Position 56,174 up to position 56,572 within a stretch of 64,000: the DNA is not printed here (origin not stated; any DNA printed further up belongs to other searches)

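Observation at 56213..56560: Compact candidate type I toxin-antitoxin module: a 30-aa hydrophobic peptide mRNA with complementary 5'/3' ends and a convergent antisense sRNA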

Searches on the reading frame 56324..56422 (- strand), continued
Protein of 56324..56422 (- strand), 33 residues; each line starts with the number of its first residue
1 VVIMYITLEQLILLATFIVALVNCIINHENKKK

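Call 52: search_protein_families(library=ncbifam, alignment_id=A2, max_evalue=1)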
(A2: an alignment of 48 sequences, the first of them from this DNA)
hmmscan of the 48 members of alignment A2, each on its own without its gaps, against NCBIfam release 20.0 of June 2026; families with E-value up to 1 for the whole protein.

A. member 1, seq(30 aa): 0 families

B. families by the number of members that match (of 48 scanned): 6 families
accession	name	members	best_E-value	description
NF041589.1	PepG1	15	6.8e-06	type I toxin-antitoxin system toxin PepG1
NF052249.1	ComI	10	0.00066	competence inhibitor ComI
NF011326.0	PRK14740.1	2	0.0033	K(+)-transporting ATPase subunit F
NF011328.0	PRK14744.1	2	0.16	leu operon leader peptide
TIGR00776.1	RhaT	1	0.044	RhaT/GlcU family sugar-proton symporter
TIGR04391.1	CcmD_alt_fam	1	0.086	CcmD family protein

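Call 84: search_protein_families(library=phrogs, proteins=[window:56324-56413:-], max_evalue=0.1)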
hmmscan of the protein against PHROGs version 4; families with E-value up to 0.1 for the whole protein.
seq(30 aa): 0 families

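Call 87: search_dna_similar(query=window:56324-56413:-, collection=phages, mode=protein, max_evalue=10, max_rows=15)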
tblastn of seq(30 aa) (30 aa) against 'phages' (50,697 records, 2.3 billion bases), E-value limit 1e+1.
Records with a match: 1; places in all: 1; records where one place covers at least 80% of the query: 1.
Best place of each record, by identity: <60% 1.
By first word of the organism name: Tortoise 1.
By host as written in the record: Gopherus morafkai 1.
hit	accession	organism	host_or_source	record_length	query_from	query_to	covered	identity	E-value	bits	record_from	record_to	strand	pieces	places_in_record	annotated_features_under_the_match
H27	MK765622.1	Tortoise microvirus 69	Gopherus morafkai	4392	4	30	90%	55.6%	1e+0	30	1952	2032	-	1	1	hypothetical protein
